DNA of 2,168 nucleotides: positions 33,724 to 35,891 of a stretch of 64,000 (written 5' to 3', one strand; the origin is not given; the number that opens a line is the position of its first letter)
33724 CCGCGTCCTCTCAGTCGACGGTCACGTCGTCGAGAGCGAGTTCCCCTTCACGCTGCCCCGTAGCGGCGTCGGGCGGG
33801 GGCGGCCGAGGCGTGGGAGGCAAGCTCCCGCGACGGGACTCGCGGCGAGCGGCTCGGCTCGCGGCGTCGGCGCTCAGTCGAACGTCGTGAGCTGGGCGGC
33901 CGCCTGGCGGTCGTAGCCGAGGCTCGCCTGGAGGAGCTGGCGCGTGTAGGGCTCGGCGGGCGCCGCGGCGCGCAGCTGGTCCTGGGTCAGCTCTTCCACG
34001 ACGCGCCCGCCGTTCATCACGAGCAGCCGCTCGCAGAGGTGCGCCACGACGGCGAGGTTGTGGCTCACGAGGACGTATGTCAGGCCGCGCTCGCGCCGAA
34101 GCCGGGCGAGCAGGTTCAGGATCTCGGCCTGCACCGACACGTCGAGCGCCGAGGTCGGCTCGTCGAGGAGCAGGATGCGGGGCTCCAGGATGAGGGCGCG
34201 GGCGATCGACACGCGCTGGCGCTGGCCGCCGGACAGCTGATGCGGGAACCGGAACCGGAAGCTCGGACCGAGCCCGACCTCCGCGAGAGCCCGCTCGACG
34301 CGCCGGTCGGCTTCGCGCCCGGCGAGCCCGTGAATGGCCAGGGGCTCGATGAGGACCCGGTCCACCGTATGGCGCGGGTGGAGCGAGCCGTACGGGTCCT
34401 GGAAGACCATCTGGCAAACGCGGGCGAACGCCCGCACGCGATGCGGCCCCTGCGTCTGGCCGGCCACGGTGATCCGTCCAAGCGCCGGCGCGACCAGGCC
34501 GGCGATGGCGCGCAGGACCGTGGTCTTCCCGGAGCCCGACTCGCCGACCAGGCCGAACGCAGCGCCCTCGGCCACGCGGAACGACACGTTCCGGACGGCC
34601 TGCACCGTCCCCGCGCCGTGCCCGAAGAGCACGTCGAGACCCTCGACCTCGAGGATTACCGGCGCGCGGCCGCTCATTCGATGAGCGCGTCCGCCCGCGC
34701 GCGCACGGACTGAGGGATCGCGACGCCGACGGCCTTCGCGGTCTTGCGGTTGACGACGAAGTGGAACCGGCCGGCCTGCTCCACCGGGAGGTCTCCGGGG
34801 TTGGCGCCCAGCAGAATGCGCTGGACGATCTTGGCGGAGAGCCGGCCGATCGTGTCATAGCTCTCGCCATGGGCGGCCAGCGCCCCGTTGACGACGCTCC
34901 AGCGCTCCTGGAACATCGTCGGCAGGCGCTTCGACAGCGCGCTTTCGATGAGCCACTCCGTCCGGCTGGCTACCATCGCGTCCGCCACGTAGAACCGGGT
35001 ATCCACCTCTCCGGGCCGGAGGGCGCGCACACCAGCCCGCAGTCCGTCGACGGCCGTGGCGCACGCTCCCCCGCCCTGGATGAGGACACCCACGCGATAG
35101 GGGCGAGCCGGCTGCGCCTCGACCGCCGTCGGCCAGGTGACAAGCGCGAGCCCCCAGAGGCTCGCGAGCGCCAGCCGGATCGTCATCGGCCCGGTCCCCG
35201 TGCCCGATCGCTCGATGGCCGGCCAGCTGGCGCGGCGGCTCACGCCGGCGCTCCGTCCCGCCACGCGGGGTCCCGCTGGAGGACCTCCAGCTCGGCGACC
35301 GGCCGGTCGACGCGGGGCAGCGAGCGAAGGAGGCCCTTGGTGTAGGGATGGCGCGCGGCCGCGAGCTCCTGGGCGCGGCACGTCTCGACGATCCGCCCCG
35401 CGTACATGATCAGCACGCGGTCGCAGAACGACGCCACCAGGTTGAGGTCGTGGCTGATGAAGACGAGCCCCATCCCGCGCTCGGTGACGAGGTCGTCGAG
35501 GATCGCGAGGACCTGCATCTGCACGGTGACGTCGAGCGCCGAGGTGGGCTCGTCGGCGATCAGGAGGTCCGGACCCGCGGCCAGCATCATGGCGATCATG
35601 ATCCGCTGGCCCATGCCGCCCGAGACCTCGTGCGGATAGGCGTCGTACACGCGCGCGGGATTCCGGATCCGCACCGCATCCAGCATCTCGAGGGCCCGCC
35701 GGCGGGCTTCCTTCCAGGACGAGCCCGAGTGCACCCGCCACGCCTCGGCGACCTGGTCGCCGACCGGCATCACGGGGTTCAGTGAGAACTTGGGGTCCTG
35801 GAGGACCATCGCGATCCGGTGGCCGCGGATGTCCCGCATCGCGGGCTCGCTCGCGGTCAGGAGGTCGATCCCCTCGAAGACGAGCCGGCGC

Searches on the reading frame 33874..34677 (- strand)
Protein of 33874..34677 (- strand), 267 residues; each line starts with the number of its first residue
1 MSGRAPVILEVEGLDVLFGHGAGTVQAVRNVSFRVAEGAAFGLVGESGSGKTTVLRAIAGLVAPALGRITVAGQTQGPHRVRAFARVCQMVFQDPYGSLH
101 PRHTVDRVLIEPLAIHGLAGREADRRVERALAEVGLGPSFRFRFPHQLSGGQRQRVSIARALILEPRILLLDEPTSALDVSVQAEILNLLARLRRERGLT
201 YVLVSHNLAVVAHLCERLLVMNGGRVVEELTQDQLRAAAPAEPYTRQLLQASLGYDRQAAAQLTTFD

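Call 41: search_protein_families(library=pfam, proteins=[window:33874-34677:-], max_evalue=0.00001)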
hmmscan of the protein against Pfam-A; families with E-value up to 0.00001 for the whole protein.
window:33874-34677:- (267 aa): 2 families
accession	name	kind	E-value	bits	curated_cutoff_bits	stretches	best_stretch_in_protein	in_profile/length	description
PF00005.33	ABC_tran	-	1.7e-33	116.5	25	1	29-176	2-137/137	ABC transporter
PF13304.12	AAA_21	-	9.2e-11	42.8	27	0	147-211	237-303/304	AAA domain, putative AbiEii toxin, Type IV TA system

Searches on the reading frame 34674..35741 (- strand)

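Call 41: search_protein_families(library=pfam, proteins=[window:34674-35741:-], max_evalue=0.00001)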
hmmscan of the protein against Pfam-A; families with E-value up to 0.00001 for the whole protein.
window:34674-35741:- (355 aa): 1 family
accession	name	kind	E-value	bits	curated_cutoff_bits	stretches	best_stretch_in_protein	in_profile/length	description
PF04392.18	ABC_sub_bind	-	3.6e-17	63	25.9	1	244-352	183-291/293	ABC transporter substrate binding protein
